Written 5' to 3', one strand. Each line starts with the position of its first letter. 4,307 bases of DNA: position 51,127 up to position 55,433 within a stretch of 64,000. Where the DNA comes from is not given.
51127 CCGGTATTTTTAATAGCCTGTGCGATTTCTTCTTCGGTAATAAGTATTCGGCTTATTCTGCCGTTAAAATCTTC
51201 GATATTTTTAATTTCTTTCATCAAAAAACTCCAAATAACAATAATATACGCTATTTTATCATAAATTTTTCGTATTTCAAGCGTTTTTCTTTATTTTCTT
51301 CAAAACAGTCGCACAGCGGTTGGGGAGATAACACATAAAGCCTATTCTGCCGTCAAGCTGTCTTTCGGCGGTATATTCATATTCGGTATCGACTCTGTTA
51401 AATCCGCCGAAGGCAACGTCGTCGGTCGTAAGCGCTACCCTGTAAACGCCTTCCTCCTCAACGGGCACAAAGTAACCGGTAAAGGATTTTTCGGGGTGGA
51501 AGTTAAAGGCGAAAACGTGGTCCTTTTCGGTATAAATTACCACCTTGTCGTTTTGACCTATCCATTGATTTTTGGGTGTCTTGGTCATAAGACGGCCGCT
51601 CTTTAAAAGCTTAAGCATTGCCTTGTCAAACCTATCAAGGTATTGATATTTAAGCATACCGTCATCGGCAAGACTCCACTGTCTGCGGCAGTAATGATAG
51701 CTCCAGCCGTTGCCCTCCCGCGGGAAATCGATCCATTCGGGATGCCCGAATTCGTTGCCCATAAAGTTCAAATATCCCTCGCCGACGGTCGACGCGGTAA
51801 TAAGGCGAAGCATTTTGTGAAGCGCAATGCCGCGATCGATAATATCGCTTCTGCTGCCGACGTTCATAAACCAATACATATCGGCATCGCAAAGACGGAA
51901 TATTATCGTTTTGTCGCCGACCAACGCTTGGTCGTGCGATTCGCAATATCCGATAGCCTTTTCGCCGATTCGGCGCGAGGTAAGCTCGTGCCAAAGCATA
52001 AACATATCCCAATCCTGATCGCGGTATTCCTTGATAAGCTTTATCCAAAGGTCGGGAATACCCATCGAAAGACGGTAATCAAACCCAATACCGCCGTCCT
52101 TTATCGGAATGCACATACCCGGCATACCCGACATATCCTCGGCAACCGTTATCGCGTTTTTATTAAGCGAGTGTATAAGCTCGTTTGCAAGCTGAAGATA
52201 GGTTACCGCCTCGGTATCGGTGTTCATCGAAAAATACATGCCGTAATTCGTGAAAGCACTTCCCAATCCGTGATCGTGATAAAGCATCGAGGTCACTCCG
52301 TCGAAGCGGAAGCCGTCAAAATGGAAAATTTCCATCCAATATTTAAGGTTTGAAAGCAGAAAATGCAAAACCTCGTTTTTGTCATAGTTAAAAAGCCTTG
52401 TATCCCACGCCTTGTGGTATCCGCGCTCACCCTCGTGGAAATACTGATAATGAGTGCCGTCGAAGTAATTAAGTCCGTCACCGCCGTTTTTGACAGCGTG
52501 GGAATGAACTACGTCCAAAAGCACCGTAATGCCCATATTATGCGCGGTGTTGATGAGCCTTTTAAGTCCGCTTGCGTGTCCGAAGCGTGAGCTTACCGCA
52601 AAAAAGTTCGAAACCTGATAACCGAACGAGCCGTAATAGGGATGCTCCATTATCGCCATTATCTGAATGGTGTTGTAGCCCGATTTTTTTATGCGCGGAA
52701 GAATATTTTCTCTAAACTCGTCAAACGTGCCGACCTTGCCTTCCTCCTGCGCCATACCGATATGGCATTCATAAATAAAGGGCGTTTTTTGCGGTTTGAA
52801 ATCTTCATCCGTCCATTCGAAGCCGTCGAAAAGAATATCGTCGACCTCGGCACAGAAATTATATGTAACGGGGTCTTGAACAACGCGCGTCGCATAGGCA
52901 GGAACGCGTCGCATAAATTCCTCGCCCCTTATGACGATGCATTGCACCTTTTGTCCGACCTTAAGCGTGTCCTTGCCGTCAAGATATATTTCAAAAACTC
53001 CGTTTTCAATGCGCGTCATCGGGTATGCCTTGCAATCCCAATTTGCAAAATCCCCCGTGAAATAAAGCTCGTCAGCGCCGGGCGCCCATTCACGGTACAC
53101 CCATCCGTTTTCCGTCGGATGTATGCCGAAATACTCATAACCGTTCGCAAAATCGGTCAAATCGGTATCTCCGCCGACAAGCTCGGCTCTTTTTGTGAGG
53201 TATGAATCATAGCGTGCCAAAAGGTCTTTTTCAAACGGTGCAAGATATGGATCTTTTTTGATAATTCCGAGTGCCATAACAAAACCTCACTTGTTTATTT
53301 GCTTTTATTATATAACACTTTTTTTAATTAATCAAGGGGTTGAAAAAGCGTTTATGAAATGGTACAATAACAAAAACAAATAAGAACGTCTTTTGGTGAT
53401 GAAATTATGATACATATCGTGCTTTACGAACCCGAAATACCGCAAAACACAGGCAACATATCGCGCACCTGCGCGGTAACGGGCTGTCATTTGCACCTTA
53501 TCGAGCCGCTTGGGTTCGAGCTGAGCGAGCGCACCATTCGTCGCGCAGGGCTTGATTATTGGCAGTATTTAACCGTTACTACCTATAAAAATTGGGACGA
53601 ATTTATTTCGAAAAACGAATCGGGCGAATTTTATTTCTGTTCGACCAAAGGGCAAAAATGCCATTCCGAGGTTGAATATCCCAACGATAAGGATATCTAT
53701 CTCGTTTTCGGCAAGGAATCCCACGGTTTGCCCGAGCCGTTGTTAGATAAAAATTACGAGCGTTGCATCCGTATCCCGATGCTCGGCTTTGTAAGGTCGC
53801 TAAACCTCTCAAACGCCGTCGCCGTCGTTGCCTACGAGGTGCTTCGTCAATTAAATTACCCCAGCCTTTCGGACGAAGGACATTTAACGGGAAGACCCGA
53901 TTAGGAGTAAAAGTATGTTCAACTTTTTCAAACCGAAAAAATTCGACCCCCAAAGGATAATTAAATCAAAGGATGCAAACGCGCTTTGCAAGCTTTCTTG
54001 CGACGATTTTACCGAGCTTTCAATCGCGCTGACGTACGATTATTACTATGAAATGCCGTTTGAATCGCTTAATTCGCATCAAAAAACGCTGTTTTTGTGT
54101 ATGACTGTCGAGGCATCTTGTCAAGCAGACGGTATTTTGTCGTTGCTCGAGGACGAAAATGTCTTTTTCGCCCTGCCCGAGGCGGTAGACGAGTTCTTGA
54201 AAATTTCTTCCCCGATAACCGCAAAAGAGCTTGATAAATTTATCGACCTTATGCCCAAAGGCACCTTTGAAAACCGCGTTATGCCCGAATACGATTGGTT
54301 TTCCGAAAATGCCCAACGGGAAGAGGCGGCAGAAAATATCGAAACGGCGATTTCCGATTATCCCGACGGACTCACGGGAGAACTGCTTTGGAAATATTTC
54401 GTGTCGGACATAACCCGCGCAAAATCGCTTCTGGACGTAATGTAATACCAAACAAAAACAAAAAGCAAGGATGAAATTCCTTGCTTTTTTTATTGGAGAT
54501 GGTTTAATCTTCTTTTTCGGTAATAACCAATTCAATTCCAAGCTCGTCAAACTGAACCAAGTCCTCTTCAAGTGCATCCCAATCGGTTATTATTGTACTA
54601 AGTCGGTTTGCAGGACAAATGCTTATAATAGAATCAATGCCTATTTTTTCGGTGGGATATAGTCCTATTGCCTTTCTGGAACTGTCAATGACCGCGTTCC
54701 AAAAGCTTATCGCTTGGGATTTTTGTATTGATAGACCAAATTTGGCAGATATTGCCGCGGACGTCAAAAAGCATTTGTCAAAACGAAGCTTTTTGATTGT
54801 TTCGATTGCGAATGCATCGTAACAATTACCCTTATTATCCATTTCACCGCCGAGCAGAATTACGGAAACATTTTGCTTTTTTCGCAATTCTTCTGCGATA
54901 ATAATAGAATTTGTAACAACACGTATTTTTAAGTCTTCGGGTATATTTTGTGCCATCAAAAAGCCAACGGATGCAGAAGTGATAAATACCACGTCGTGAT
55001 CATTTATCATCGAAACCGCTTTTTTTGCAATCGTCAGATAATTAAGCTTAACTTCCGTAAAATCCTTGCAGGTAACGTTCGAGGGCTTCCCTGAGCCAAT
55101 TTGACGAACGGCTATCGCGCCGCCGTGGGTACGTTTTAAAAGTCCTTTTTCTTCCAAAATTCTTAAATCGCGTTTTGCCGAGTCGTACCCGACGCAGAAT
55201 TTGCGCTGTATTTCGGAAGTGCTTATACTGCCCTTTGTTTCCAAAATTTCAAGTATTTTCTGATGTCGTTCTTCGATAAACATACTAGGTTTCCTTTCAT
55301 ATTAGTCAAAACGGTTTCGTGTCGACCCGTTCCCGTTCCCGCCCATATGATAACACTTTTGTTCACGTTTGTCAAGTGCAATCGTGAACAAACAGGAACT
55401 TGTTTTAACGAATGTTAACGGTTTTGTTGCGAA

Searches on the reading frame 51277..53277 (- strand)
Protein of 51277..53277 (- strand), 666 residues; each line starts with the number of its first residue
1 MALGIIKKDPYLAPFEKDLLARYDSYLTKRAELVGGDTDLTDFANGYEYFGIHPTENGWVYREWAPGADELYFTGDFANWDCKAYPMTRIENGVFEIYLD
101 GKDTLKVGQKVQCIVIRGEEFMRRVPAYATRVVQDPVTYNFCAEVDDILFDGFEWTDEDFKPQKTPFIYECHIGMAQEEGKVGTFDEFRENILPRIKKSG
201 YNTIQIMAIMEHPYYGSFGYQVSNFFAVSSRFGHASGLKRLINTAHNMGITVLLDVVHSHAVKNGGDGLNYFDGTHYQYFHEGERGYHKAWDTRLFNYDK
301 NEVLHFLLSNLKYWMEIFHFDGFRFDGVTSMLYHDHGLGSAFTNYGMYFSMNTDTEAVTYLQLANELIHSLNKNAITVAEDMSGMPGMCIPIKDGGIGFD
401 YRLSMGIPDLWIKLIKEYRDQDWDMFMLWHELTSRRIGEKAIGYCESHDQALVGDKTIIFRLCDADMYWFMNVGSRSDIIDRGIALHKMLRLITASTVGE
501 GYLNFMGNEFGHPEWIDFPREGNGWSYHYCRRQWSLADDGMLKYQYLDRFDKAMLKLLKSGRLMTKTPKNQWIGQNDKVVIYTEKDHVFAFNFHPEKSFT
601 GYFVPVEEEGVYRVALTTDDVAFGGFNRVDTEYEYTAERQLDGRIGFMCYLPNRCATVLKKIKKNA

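Call 100: search_protein_families(library=pfam, proteins=[window:51277-53277:-], max_evalue=0.00001)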
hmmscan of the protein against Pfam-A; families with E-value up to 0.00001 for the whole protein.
window:51277-53277:- (666 aa): 3 families
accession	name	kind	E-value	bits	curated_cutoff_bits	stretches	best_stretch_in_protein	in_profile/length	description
PF00128.31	Alpha-amylase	-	6.8e-15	55.7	22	1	193-262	25-93/446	Alpha amylase, catalytic domain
PF02922.24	CBM_48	-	1.3e-11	45.1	22.4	1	50-128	2-82/83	Carbohydrate-binding module 48 (Isoamylase N-terminal domain)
PF02806.24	Alpha-amylase_C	-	4.2e-11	43.5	21.2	1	572-660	1-93/95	Alpha amylase, C-terminal all-beta domain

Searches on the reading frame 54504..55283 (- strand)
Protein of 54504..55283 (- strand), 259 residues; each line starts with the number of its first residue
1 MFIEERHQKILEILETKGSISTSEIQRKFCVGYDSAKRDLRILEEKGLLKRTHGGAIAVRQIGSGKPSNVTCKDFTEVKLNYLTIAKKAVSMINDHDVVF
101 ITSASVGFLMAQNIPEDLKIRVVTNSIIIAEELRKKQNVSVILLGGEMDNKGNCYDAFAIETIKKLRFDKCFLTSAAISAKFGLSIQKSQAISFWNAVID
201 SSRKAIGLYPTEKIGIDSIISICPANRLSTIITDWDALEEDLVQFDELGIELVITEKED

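Call 100: search_protein_families(library=pfam, proteins=[window:54504-55283:-], max_evalue=0.00001)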
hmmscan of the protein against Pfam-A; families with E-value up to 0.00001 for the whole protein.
window:54504-55283:- (259 aa): 3 families
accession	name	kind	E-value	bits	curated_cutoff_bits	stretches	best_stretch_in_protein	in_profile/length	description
PF00455.28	DeoRC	-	1.6e-31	109.8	31.8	1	84-234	8-159/160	DeoR C terminal sensor domain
PF08220.18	HTH_DeoR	-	1.7e-12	47.3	21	1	6-59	1-54/57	DeoR-like helix-turn-helix domain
PF09397.16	FtsK_gamma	-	1.4e-06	28.4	30.6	1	8-52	8-52/63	Ftsk gamma domain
